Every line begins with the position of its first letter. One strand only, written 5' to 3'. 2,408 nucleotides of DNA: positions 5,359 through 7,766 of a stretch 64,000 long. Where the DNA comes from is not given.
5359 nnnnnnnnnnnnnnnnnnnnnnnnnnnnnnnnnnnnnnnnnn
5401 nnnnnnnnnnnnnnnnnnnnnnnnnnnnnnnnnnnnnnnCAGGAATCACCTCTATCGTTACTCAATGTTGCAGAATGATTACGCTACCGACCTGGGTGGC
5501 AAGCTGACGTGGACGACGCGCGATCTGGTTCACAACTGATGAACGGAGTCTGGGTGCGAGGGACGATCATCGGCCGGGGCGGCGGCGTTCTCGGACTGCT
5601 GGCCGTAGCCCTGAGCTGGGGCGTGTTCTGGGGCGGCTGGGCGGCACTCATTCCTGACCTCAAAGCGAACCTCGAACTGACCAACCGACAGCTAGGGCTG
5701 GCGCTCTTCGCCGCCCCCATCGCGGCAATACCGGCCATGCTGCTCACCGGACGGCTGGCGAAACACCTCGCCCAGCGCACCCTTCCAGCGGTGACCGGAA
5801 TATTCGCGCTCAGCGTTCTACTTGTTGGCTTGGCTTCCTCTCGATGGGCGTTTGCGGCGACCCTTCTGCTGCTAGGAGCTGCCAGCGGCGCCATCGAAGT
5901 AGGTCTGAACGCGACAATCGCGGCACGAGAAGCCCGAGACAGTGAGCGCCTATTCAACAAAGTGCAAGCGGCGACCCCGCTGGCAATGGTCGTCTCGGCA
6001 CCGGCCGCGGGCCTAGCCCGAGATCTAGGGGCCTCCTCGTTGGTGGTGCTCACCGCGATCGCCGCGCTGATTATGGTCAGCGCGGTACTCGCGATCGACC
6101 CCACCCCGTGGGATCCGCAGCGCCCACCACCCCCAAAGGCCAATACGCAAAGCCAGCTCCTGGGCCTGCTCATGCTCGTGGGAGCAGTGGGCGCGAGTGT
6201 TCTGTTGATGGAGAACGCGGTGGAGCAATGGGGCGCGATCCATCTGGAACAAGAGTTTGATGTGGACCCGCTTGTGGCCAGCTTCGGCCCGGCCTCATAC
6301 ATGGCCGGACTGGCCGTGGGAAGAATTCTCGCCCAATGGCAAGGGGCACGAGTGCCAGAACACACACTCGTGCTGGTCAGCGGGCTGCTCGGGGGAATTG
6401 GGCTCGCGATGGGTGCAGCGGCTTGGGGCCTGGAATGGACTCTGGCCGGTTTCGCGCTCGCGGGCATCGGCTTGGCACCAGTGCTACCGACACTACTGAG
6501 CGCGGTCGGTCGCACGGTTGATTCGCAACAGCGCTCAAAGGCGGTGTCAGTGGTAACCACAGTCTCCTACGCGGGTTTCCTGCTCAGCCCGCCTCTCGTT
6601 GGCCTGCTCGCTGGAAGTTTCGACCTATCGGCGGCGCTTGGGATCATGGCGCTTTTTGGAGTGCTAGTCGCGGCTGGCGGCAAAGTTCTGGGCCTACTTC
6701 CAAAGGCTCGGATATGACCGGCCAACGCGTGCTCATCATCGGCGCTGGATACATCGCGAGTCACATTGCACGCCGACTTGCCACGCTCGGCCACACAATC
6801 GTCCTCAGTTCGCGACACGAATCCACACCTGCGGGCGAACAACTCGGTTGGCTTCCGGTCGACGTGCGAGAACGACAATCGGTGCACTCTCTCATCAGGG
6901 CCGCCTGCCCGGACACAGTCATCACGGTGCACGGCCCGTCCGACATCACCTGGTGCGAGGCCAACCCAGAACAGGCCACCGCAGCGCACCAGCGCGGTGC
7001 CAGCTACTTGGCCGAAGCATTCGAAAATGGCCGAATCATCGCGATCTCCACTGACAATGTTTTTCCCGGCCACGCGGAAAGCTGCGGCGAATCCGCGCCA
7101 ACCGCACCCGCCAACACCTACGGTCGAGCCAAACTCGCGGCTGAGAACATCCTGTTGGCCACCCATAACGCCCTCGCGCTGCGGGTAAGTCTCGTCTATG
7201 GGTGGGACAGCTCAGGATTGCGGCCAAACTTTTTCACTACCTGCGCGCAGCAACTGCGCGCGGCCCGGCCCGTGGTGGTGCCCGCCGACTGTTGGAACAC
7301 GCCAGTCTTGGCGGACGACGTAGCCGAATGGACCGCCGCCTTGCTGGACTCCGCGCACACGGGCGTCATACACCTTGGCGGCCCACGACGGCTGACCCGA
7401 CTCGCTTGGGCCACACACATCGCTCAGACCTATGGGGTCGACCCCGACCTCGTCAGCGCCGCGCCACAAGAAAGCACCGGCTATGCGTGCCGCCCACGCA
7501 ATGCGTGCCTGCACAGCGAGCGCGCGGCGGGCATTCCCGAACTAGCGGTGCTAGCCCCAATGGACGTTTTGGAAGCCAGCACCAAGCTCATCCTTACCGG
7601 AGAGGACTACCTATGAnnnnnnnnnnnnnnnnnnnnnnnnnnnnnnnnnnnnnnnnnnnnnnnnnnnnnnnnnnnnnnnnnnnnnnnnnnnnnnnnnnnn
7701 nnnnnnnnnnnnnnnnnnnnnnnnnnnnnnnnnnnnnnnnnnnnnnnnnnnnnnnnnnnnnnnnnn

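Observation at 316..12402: Candidate C7N-aminocyclitol / pseudo-disaccharide (validoxylamine- or salbostatin-like) biosynthetic gene cluster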

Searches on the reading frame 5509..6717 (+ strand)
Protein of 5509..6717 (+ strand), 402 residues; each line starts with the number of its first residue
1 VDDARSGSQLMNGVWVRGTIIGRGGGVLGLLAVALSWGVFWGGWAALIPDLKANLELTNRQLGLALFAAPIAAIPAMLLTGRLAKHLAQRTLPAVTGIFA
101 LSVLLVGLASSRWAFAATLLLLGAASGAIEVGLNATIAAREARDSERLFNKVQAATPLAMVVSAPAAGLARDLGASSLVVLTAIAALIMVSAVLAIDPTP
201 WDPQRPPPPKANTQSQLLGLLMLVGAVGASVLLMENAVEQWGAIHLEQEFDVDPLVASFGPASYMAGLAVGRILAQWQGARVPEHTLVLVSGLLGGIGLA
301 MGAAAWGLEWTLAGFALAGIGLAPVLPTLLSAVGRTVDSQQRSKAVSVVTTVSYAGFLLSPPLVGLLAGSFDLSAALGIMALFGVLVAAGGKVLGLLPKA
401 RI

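Call 3: search_protein_families(library=pfam, proteins=[window:5509-6717:+])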
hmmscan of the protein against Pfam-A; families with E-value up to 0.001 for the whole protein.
window:5509-6717:+ (402 aa): 1 family
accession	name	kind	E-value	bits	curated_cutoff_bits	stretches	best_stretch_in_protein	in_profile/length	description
PF07690.21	MFS_1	-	5.6e-27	95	33.4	2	244-389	19-166/347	Major Facilitator Superfamily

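Call 4: search_protein_families(library=ncbifam, proteins=[window:5509-6717:+])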
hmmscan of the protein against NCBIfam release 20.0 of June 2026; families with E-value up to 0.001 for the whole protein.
window:5509-6717:+ (402 aa): 4 families
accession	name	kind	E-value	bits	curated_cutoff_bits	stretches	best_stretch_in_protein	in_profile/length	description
TIGR00893.1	2A0114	subfamily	7.7e-07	28.4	395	1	243-388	17-162/399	D-galactonate transporter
TIGR00880.1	2_A_01_02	superfamily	5.2e-06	26.6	131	1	270-388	9-131/141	multidrug resistance protein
NF009048.0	PRK12382.1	subfamily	6.6e-06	25.2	364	1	262-387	256-384/392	arabinose transporter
NF053757.1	BclibactTpBcbE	equivalog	0.00048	19.1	600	1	285-370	280-365/394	bacillibactin exporter BcbE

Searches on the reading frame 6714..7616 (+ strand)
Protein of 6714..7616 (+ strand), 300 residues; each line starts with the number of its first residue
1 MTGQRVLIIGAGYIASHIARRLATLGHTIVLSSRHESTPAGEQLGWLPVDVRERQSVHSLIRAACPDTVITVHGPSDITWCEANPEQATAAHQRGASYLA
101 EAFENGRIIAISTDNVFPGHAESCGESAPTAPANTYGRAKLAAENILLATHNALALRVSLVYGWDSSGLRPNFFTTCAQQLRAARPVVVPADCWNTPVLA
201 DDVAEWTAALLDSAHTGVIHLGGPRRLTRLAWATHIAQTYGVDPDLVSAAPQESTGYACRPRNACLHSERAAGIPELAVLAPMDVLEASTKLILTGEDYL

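Call 3: search_protein_families(library=pfam, proteins=[window:6714-7616:+])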
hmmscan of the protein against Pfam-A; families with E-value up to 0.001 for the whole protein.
window:6714-7616:+ (300 aa): 7 families
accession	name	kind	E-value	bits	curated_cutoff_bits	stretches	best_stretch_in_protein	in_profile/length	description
PF04321.23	RmlD_sub_bind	-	4.9e-34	118.1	27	1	5-271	2-263/287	RmlD substrate binding domain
PF01370.27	Epimerase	-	6.1e-21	75.4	20.9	1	6-214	1-228/240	NAD dependent epimerase/dehydratase family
PF16363.11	GDP_Man_Dehyd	-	8.3e-12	45.6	27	1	10-160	5-177/332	GDP-mannose 4,6 dehydratase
PF03435.24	Sacchrp_dh_NADP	-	2.1e-05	25.3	25.1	0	6-103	1-100/129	Saccharopine dehydrogenase NADP binding domain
PF02826.25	2-Hacid_dh_C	-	9.3e-05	22.3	25.1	1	2-67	35-101/178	D-isomer specific 2-hydroxyacid dehydrogenase, NAD binding domain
PF03807.23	F420_oxidored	-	0.00076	20.5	21.6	0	6-37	2-35/94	NADP oxidoreductase coenzyme F420-dependent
PF02719.21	Polysacc_synt_2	-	0.00087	19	20.2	0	49-153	61-155/293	Polysaccharide biosynthesis protein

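Call 4: search_protein_families(library=ncbifam, proteins=[window:6714-7616:+])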
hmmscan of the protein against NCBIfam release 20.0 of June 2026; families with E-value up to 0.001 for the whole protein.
window:6714-7616:+ (300 aa): 6 families
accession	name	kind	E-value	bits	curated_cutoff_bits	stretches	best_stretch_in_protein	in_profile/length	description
TIGR01214.1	rmlD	equivalog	3.2e-33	115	224.05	1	5-271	1-263/285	dTDP-4-dehydrorhamnose reductase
TIGR01179.1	galE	equivalog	1.1e-11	44.2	262.3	1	6-157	2-167/332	UDP-glucose 4-epimerase GalE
NF007440.0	PRK09987.1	equivalog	6.1e-11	42.2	308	1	10-214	7-203/299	dTDP-4-dehydrorhamnose reductase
TIGR01181.1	dTDP_gluc_dehyt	equivalog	1.6e-06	27.4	365.1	1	43-161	51-176/321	dTDP-glucose 4,6-dehydratase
NF005893.0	PRK07856.1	equivalog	0.00023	20.5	255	1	2-64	8-71/255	SDR family oxidoreductase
NF005395.0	PRK06940.1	subfamily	0.0005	19.6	280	0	5-66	5-74/276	SDR family oxidoreductase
